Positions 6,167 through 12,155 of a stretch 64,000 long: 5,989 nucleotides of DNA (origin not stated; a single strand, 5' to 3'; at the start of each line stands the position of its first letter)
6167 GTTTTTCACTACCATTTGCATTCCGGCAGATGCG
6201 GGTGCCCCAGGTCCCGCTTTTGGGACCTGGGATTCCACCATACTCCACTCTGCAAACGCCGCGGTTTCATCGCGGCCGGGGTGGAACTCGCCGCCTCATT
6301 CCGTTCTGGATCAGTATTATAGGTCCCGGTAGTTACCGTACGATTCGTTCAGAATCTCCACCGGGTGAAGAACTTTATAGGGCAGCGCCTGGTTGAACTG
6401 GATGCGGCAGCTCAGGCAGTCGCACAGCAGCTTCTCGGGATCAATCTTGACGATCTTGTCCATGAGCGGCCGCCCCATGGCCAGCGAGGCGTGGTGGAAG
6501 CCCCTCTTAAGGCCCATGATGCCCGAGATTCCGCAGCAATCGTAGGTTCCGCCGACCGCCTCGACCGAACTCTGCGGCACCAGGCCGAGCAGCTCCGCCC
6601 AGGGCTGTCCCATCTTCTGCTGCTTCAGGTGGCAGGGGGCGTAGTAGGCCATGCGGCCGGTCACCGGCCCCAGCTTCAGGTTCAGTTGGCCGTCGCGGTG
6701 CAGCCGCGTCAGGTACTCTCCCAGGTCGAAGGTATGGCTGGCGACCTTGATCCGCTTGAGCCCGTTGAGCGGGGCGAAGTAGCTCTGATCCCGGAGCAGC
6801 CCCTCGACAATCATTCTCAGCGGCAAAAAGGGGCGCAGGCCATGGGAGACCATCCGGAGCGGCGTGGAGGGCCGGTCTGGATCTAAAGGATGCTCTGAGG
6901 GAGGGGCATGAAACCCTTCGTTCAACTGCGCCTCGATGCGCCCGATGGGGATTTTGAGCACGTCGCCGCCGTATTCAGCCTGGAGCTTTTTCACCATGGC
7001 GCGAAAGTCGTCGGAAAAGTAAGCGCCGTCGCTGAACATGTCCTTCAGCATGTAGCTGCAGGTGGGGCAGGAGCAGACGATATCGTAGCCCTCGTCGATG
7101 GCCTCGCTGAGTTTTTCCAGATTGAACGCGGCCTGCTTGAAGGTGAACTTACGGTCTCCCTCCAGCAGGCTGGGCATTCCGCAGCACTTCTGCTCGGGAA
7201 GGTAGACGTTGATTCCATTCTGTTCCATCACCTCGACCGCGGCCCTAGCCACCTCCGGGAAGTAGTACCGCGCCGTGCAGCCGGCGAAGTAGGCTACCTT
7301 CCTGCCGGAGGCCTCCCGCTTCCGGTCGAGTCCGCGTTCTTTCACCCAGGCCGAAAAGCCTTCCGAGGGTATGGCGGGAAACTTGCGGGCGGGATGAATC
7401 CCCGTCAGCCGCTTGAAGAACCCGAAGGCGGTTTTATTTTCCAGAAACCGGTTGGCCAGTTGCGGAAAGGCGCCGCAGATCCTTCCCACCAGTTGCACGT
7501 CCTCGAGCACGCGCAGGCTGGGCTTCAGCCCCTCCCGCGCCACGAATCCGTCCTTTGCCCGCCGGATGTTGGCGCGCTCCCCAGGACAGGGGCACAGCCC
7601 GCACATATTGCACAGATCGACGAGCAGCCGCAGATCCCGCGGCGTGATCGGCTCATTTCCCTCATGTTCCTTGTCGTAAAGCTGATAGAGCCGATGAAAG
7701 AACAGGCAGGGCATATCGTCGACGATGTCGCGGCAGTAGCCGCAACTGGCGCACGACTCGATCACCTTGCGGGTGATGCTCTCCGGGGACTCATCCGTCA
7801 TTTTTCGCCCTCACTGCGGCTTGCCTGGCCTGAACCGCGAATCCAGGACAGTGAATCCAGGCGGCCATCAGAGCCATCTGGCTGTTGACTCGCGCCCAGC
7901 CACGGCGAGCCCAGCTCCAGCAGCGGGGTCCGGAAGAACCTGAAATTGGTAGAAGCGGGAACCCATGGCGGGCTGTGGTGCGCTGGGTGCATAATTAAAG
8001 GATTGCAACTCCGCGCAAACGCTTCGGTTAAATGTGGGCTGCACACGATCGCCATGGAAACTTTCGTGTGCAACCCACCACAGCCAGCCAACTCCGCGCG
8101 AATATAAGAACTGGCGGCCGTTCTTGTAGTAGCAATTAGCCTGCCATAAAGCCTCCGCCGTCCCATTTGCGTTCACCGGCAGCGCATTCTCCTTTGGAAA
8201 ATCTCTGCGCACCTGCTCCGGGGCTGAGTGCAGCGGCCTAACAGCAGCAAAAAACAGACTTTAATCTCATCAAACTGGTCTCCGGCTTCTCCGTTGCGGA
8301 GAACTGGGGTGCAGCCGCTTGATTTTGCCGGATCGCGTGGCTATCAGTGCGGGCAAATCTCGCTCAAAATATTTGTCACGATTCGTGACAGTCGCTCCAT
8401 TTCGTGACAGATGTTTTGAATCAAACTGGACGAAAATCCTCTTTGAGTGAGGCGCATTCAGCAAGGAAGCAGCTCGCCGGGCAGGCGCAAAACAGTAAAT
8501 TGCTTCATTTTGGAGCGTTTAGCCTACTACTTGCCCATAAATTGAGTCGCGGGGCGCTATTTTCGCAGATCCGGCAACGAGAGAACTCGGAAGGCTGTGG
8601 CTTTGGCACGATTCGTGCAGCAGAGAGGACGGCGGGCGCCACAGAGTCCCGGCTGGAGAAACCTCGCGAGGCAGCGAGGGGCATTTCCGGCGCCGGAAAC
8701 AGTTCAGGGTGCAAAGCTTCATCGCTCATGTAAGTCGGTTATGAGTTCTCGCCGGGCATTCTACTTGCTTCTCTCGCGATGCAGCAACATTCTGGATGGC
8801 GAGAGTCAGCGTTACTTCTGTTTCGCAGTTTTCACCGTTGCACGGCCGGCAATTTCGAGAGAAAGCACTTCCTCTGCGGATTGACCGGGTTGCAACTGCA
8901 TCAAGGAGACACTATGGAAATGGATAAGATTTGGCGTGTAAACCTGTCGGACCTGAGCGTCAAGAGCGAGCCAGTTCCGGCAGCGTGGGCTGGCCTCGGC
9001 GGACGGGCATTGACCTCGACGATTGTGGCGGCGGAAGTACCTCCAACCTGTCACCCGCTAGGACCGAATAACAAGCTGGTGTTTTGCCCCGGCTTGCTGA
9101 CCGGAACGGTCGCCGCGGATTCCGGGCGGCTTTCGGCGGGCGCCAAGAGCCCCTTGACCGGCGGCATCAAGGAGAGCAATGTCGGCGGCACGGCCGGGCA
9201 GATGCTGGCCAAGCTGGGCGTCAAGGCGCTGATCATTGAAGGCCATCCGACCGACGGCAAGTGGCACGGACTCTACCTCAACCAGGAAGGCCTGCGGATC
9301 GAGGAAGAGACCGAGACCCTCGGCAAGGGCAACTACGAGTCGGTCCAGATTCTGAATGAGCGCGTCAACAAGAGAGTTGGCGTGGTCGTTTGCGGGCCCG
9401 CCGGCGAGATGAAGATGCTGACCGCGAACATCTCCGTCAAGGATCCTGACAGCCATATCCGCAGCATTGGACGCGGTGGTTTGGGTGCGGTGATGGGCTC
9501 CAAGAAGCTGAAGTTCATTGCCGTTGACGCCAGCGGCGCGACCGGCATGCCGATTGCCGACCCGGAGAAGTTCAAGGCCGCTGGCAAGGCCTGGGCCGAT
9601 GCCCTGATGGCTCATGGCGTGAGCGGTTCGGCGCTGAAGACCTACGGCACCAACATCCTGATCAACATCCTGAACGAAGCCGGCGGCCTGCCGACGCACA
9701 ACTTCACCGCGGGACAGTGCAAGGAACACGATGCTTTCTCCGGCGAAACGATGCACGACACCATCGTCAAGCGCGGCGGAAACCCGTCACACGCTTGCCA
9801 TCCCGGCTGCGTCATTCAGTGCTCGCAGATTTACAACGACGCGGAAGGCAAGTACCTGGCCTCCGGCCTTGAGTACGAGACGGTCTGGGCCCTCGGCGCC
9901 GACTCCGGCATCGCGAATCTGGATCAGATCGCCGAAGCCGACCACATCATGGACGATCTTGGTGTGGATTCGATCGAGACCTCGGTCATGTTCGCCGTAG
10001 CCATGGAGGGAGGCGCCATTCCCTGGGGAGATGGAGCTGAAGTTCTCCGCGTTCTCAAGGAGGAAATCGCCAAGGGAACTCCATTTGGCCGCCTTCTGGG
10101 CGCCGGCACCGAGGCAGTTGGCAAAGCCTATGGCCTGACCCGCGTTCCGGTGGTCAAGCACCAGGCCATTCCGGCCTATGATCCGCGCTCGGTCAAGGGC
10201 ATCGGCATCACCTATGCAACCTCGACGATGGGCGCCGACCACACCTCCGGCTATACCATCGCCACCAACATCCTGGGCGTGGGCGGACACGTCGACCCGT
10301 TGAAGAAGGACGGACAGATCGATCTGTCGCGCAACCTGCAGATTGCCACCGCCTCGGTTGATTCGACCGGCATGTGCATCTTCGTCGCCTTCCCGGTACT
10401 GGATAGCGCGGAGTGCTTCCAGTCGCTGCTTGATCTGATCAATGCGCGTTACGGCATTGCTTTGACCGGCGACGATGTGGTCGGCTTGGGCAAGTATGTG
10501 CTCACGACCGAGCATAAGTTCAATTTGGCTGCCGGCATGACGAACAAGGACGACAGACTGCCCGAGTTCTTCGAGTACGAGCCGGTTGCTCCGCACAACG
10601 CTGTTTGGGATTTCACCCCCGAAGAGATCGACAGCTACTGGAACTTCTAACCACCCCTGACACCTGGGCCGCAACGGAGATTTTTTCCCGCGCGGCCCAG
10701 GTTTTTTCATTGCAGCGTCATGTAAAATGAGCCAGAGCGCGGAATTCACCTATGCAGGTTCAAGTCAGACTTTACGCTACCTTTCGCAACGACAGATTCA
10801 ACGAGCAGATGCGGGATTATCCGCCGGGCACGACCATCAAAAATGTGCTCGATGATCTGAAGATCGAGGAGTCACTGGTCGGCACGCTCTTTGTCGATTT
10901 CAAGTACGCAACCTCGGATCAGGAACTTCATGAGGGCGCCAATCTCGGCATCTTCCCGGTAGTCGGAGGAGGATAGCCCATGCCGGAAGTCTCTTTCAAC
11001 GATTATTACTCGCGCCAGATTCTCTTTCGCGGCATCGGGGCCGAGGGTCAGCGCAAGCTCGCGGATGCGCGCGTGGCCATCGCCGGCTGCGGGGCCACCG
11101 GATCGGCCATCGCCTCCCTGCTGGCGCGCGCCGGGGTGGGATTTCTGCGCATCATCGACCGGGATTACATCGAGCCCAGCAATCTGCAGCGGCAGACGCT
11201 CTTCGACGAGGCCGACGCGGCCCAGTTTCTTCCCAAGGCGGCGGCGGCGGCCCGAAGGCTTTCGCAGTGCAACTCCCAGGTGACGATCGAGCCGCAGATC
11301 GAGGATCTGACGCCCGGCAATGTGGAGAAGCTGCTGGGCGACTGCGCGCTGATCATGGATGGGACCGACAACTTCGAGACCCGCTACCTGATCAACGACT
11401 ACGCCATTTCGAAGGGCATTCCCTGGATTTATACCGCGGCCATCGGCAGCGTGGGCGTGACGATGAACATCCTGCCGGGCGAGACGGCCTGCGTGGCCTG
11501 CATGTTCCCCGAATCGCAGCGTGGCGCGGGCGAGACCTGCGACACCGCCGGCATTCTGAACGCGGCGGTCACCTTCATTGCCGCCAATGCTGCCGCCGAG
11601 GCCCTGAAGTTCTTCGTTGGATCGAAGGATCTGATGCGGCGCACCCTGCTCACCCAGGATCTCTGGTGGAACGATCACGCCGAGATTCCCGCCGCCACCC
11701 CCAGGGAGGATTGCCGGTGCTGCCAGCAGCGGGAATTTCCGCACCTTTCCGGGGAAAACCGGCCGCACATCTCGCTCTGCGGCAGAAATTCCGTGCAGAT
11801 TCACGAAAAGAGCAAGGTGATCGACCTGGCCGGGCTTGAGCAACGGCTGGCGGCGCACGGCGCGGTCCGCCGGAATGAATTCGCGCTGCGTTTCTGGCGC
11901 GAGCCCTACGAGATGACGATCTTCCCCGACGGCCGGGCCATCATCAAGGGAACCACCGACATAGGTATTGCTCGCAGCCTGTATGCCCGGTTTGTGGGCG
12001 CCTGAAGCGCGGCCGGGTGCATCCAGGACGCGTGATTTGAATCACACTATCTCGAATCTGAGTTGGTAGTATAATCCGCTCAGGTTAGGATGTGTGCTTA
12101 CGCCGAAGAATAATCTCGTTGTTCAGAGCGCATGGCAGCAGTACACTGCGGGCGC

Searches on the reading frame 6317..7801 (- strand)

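Call 11: search_protein_families(library=pfam, proteins=[window:6317-7801:-])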
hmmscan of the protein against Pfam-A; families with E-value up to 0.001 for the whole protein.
window:6317-7801:- (494 aa): 1 family
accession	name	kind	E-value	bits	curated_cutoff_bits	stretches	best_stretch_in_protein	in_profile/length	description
PF02754.22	CCG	-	3.4e-20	72.4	20.6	2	169-253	1-85/85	Cysteine-rich domain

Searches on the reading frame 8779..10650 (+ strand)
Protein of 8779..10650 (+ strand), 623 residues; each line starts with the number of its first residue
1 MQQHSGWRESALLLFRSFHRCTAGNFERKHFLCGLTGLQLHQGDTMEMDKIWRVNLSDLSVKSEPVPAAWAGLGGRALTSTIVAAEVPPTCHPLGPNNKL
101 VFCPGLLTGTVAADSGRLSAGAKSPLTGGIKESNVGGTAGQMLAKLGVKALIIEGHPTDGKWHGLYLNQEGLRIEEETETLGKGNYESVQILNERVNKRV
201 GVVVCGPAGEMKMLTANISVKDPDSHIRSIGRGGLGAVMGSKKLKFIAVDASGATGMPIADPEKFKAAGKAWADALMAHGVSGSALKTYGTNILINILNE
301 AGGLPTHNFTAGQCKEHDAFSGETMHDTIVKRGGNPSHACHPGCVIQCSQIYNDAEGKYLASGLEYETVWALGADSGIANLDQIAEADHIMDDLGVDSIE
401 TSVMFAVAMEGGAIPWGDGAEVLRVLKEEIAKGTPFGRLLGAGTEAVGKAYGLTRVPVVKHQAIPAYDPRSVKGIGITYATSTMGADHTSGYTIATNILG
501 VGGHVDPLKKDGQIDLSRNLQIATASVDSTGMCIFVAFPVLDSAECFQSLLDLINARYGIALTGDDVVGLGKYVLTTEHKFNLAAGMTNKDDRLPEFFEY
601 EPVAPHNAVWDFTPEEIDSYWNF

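Call 11: search_protein_families(library=pfam, proteins=[window:8779-10650:+])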
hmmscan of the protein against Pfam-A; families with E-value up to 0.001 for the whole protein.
window:8779-10650:+ (623 aa): 2 families
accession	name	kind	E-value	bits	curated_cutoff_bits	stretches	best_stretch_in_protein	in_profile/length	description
PF01314.23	AFOR_C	-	8.2e-71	239.6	27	1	270-604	4-345/385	Aldehyde ferredoxin oxidoreductase, domains 2 & 3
PF02730.20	AFOR_N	-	1.2e-60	205.1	29.8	1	50-250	2-197/199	Aldehyde ferredoxin oxidoreductase, N-terminal domain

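Call 40: search_solved_structures(query=window:8779-10650:+)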
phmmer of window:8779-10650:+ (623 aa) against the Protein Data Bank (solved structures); distinct sequences matched with E-value up to 0.001: 9.
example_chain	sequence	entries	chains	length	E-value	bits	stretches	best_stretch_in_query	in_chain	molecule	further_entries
9mqx_D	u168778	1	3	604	5.1e-91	309.3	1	48-604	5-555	Aldehyde:ferredoxin oxidoreductase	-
1aor_A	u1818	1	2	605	1.5e-85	291.3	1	51-604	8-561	ALDEHYDE FERREDOXIN OXIDOREDUCTASE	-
8c0z_A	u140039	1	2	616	2.4e-75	257.6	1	50-604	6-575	Aldehyde:ferredoxin oxidoreductase,tungsten-containing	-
9g7j_A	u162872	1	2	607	1.9e-74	254.6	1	50-604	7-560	Aldehyde ferredoxin oxidoreductase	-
9q1t_A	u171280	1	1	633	1e-60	209.3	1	49-602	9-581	Tungsten-dependent aldehyde oxidoreductase WOR83 from Haloferax volcanii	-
1b25_A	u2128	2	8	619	1.3e-47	165.9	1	50-498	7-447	PROTEIN (FORMALDEHYDE FERREDOXIN OXIDOREDUCTASE) | FORMALDEHYDE FERREDOXIN OXIDOREDUCTASE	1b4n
4z3w_A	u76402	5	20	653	4e-19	71.8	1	72-265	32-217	Benzoyl-CoA reductase, putative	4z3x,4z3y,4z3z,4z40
6x1o_A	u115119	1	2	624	4e-15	58.6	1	73-493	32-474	Formaldehyde:ferredoxin oxidoreductase wor5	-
6x6u_A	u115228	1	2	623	4e-15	58.6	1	73-493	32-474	Formaldehyde:ferredoxin oxidoreductase wor5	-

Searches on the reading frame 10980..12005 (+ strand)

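Call 11: search_protein_families(library=pfam, proteins=[window:10980-12005:+])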
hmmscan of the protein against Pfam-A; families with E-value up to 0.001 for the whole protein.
window:10980-12005:+ (341 aa): 1 family
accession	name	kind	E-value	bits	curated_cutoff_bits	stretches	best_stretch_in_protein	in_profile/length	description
PF00899.27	ThiF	-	6.8e-67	225.5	28.1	1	10-247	1-238/238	ThiF family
